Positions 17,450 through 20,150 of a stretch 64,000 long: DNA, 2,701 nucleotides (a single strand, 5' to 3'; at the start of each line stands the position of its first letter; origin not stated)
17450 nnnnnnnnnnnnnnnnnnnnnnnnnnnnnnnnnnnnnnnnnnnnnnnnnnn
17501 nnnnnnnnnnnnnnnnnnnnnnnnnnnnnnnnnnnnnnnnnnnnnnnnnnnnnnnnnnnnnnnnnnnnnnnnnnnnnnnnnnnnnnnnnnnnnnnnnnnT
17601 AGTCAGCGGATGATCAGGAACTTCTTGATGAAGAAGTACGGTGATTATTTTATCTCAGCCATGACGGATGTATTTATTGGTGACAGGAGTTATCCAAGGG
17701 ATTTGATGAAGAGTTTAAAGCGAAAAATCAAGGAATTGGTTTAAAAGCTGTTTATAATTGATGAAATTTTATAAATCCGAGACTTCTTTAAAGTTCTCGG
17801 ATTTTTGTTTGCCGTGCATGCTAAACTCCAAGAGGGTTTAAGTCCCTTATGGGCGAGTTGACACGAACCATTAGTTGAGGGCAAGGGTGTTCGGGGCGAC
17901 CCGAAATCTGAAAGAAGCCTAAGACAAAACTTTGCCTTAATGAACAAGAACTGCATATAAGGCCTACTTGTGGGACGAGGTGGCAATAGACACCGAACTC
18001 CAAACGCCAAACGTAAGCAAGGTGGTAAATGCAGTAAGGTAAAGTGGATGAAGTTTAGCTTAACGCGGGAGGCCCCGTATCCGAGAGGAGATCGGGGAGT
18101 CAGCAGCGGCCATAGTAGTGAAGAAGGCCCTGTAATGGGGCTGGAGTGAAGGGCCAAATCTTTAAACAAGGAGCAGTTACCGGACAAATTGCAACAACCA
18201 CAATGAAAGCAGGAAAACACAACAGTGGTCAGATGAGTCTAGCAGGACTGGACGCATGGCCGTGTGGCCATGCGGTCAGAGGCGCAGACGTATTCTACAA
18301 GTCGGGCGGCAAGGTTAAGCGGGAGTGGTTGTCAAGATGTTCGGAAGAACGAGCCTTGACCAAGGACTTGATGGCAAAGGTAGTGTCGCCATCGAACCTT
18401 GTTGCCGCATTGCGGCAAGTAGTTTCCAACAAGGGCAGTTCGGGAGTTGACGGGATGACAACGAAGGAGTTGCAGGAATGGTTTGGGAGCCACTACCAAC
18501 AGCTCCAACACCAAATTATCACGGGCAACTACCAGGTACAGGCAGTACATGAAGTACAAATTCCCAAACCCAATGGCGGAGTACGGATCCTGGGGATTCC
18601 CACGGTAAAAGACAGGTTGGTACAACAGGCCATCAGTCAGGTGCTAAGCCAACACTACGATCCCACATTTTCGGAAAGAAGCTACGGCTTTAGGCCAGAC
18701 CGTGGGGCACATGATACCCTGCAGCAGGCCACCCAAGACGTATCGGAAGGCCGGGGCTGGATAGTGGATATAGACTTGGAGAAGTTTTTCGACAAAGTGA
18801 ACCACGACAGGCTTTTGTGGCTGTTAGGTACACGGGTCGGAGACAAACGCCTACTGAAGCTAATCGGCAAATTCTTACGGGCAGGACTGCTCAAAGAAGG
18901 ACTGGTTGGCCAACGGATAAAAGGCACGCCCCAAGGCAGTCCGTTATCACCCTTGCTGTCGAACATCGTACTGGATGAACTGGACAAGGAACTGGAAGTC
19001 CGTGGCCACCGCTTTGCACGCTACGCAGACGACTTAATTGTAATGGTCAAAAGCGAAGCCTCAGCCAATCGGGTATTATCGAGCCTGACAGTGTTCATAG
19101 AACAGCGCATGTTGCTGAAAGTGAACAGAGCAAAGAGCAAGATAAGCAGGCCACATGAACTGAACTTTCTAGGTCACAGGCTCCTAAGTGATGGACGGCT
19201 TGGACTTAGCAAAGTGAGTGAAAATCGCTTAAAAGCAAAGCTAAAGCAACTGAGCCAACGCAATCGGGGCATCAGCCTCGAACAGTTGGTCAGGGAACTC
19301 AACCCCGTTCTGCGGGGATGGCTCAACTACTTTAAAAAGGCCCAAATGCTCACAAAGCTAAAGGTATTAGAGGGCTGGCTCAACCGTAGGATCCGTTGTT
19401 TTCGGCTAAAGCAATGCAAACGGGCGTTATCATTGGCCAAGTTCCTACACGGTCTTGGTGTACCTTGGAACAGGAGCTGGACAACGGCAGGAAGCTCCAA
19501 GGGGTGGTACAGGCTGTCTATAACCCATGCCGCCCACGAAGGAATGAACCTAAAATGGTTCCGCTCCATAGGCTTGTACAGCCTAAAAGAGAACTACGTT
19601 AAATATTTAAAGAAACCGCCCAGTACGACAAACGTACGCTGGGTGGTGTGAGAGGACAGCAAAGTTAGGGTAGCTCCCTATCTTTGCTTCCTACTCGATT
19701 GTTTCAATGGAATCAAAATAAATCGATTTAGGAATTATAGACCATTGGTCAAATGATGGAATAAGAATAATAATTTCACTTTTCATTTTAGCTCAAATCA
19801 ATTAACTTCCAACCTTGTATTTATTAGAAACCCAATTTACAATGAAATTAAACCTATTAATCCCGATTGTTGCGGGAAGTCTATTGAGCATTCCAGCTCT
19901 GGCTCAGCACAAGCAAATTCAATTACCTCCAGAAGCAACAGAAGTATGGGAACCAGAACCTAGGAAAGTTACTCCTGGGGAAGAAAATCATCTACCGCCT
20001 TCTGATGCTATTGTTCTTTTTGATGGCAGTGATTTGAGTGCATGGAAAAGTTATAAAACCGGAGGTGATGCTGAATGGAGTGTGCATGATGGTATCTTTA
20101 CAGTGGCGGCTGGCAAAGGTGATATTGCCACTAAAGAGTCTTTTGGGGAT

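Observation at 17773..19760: Compact group II intron inserted ~10 nt downstream of a rho-independent terminator (class-C-like behaviour)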

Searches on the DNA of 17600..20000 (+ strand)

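Call 4: search_rna_families(source=window, start=17600, end=20000, threshold=evalue, max_evalue=10, show_alignments=6)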
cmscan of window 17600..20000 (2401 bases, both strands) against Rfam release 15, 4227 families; matches with E-value up to 10: 3.
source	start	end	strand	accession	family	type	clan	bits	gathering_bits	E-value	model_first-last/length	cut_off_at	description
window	17890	18060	+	RF02001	group-II-D1D4-3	Intron;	CL00102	128.7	32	1.3e-27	1-170/170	no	Group II catalytic intron D1-D4-3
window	18073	18154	+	RF01998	group-II-D1D4-1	Intron;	CL00102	28.9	35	0.011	1-84/84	no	Group II catalytic intron D1-D4-1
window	18361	18467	+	RF01929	bxd_1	Gene; lncRNA;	-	14.4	75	4.7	1-86/86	no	Bithoraxoid conserved region 1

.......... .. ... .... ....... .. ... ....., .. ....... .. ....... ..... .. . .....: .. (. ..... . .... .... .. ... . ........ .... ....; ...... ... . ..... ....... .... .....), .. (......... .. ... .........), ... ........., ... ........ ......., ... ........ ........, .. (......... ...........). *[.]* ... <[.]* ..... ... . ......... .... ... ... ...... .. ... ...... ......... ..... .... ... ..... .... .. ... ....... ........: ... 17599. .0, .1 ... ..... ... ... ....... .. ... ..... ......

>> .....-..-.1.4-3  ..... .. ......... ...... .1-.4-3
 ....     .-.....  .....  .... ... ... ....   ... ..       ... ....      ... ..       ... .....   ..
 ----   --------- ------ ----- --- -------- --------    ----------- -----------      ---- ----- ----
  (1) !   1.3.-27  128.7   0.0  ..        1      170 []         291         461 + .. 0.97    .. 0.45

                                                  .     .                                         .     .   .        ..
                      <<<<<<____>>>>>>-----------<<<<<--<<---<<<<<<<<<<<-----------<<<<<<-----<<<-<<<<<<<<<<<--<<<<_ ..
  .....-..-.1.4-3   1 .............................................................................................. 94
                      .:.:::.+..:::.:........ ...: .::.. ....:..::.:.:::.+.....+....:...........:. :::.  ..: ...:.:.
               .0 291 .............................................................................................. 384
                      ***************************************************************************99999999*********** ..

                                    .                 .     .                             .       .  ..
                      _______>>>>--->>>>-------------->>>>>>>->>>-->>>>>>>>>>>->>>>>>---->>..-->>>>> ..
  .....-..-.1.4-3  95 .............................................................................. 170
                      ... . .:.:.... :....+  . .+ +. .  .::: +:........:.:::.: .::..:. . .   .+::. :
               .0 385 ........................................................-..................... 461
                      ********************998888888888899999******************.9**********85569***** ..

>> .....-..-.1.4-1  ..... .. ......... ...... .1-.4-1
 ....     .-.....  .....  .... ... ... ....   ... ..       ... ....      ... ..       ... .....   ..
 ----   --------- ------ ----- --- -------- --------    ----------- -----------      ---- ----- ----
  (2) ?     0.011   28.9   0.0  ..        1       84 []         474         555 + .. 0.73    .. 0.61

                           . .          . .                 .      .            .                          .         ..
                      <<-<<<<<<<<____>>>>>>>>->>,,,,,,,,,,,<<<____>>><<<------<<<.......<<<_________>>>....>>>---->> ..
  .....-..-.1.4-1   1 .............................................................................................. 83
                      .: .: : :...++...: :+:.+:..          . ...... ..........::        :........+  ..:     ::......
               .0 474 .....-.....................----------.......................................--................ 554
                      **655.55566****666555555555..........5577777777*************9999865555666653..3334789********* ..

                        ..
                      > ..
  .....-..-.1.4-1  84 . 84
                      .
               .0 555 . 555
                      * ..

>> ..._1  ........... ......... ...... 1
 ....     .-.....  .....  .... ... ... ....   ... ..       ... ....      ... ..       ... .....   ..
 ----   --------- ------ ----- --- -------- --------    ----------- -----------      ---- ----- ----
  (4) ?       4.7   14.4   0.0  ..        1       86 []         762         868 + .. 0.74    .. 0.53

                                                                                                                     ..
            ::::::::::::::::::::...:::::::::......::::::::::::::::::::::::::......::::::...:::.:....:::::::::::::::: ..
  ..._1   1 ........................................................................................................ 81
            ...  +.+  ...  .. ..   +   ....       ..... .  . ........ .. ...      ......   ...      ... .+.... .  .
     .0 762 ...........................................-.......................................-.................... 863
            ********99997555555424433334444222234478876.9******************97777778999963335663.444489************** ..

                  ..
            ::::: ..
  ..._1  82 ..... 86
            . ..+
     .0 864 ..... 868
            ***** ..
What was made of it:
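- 18070..18154 (+): Reduced domain II (a short GAGA-capped hairpin at about 18071-18098) followed by J2/3 and domain III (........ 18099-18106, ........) and the start of domain IV. RF01998 D1D4-1 scores 28.9 bits, below its gathering score of 35, with a 10-nt gap (call 4).
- On Group II intron (ribozyme): RF01998 scores 28.9 bits, below its gathering score of 35 (call 4).
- Rfam Intron_gpII gives no hit even at E<=10 (call 4), and D1D4-1 is below its gathering score (call 4).
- Tried and rejected: Rfam Intron_gpII (RF00029) found no hit on 17600-20000 at E<=10 (call 4).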

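Call 12: search_rna_families(sources=[L001, L007, L016, L004, L005, L002, L003, L014, L061, L074, L006, L059, L075, L032, L017, L036], threshold=gathering)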
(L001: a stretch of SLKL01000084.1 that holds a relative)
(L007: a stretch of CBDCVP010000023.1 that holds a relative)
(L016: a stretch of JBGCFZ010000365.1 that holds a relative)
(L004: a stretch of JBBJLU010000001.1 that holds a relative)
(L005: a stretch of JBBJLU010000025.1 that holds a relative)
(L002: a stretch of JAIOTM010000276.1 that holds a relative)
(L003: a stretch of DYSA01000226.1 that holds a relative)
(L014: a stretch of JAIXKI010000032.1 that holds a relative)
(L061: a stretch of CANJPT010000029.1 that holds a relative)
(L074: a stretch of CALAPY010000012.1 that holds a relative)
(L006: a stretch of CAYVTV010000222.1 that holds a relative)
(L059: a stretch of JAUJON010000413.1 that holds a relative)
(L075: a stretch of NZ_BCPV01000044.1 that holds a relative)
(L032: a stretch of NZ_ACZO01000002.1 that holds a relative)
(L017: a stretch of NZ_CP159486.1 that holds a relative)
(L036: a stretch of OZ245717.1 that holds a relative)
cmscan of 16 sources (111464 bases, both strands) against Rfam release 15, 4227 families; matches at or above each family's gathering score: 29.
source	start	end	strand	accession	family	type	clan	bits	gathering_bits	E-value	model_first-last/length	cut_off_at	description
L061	3560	3729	+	RF02001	group-II-D1D4-3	Intron;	CL00102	142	32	3.8e-29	1-170/170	no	Group II catalytic intron D1-D4-3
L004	3545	3716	+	RF02001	group-II-D1D4-3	Intron;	CL00102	140.1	32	1.1e-28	1-170/170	no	Group II catalytic intron D1-D4-3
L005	3545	3716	+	RF02001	group-II-D1D4-3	Intron;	CL00102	140.1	32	1.1e-28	1-170/170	no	Group II catalytic intron D1-D4-3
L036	3524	3695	+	RF02001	group-II-D1D4-3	Intron;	CL00102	133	32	5.8e-27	1-170/170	no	Group II catalytic intron D1-D4-3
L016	3687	3858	+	RF02001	group-II-D1D4-3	Intron;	CL00102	131.7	32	1.2e-26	1-170/170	no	Group II catalytic intron D1-D4-3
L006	154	326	+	RF02001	group-II-D1D4-3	Intron;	CL00102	124.3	32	7.1e-25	1-170/170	no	Group II catalytic intron D1-D4-3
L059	494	663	+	RF02001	group-II-D1D4-3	Intron;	CL00102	124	32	8.8e-25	1-170/170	no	Group II catalytic intron D1-D4-3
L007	3670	3839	+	RF02001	group-II-D1D4-3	Intron;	CL00102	123.3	32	1.3e-24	1-170/170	no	Group II catalytic intron D1-D4-3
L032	3535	3708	+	RF02001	group-II-D1D4-3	Intron;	CL00102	118.7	32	1.7e-23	1-170/170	no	Group II catalytic intron D1-D4-3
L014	3619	3789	+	RF02001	group-II-D1D4-3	Intron;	CL00102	116.9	32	4.5e-23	1-170/170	no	Group II catalytic intron D1-D4-3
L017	3514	3689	+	RF02001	group-II-D1D4-3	Intron;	CL00102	115.5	32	1e-22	1-170/170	no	Group II catalytic intron D1-D4-3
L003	226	395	+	RF02001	group-II-D1D4-3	Intron;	CL00102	113.5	32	3e-22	1-170/170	no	Group II catalytic intron D1-D4-3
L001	3652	3822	+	RF02001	group-II-D1D4-3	Intron;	CL00102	112.9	32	4.2e-22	1-170/170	no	Group II catalytic intron D1-D4-3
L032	6505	6622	+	RF00021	Spot_42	Gene; sRNA;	-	101.1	80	1.1e-18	1-115/115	no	Spot 42 RNA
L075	108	192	+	RF01998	group-II-D1D4-1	Intron;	CL00102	76.1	35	1.2e-11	1-84/84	no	Group II catalytic intron D1-D4-1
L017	3725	3810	+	RF01998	group-II-D1D4-1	Intron;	CL00102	68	35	7.7e-10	1-84/84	no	Group II catalytic intron D1-D4-1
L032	3747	3833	+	RF01998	group-II-D1D4-1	Intron;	CL00102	63.5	35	7.9e-09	1-84/84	no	Group II catalytic intron D1-D4-1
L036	3732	3830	+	RF01998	group-II-D1D4-1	Intron;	CL00102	60.6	35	3.6e-08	1-84/84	no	Group II catalytic intron D1-D4-1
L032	60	124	+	RF00057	RyhB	Gene; sRNA;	-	59.9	55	2.1e-08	1-67/67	no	RyhB RNA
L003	396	470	+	RF01998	group-II-D1D4-1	Intron;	CL00102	50.7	35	6e-06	1-84/84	no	Group II catalytic intron D1-D4-1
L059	72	186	-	RF01999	group-II-D1D4-2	Intron;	CL00102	49.1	36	1.2e-06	1-118/118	no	Group II catalytic intron D1-D4-2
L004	3767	3845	+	RF01998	group-II-D1D4-1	Intron;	CL00102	48.1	35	2.4e-05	1-84/84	no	Group II catalytic intron D1-D4-1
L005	3767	3845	+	RF01998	group-II-D1D4-1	Intron;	CL00102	48.1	35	2.4e-05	1-84/84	no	Group II catalytic intron D1-D4-1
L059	724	801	+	RF01998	group-II-D1D4-1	Intron;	CL00102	45.1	35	0.00011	1-84/84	no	Group II catalytic intron D1-D4-1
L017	5271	5339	+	RF00029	Intron_gpII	Intron;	-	44.1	40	3.7e-05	1-77/77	no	Group II catalytic intron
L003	1937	2016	+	RF00029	Intron_gpII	Intron;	-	41.6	40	0.00015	1-77/77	no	Group II catalytic intron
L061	3775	3842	+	RF01998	group-II-D1D4-1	Intron;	CL00102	41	35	0.00093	1-84/84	no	Group II catalytic intron D1-D4-1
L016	3859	3952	+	RF01998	group-II-D1D4-1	Intron;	CL00102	39.9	35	0.0016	1-84/84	no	Group II catalytic intron D1-D4-1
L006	364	446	+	RF01998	group-II-D1D4-1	Intron;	CL00102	39.8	35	0.0017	1-84/84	no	Group II catalytic intron D1-D4-1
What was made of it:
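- On Group II intron (ribozyme): The generic RF00029 finds no hit (call 4), but it passes in only 2 of 16 relatives (call 12).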

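Call 44: search_dna_similar(query=window:17807-19699:+, collection=plasmids, mode=distant, max_rows=10)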
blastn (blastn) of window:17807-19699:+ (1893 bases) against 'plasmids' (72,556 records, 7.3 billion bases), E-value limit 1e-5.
Records with a match: 343; places in all: 410; records where one place covers at least 80% of the query: 0.
Best place of each record, by identity: 95-99% 1; 90-95% 6; 80-90% 32; 60-80% 304.
By first word of the organism name: Escherichia 146; Sinorhizobium 76; Pseudomonas 30; Klebsiella 13; Rhizobium 8; Limosilactobacillus 8; Providencia 7; Lactiplantibacillus 5; Enterobacter 4; Brucella 4; and 30 more.
By predicted mobility (MOB-suite, as given by PLSDB): mobilizable 120; conjugative 115; non-mobilizable 108.
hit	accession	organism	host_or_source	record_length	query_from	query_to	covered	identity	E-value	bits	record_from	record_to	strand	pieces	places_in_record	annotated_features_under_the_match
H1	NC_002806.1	Microscilla sp. PRE1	-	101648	956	1852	47%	65.8%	3e-49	205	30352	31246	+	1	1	ltrA: group II intron reverse transcriptase/maturase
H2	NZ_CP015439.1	Anoxybacillus amylolyticus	Microbial isolate,soil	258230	752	1228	25%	65.2%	5e-14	88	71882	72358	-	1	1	ltrA: group II intron reverse transcriptase/maturase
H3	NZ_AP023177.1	Paraburkholderia largidicola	Physopelta gutta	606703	769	1228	24%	64.9%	1e-9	74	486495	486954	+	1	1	ltrA: group II intron reverse transcriptase/maturase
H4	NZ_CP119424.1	Photobacterium sp. DA100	-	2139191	748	1191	23%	65.0%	5e-14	88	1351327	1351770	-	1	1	none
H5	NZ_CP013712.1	Klebsiella pneumoniae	whole oragnism,the activated sludge of ...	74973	951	1268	17%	66.3%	7e-12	82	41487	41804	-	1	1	ltrA: group II intron reverse transcriptase/maturase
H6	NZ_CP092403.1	Klebsiella quasipneumoniae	Bovine,assembly,Mastitis-milk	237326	951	1268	17%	65.6%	4e-9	73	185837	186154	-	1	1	ltrA: group II intron reverse transcriptase/maturase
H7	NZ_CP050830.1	Klebsiella pneumoniae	milk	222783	951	1268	17%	65.6%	4e-9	73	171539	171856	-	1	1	ltrA: group II intron reverse transcriptase/maturase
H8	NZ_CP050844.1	Klebsiella pneumoniae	milk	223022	951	1268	17%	65.6%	4e-9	73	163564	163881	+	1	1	ltrA: group II intron reverse transcriptase/maturase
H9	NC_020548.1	Azoarcus sp. KH32C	-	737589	940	1228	15%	67.8%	3e-10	75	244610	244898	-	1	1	ltrA: group II intron reverse transcriptase/maturase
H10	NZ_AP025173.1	Cupriavidus sp. P-10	-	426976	950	1228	15%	67.5%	5e-14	89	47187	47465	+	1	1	none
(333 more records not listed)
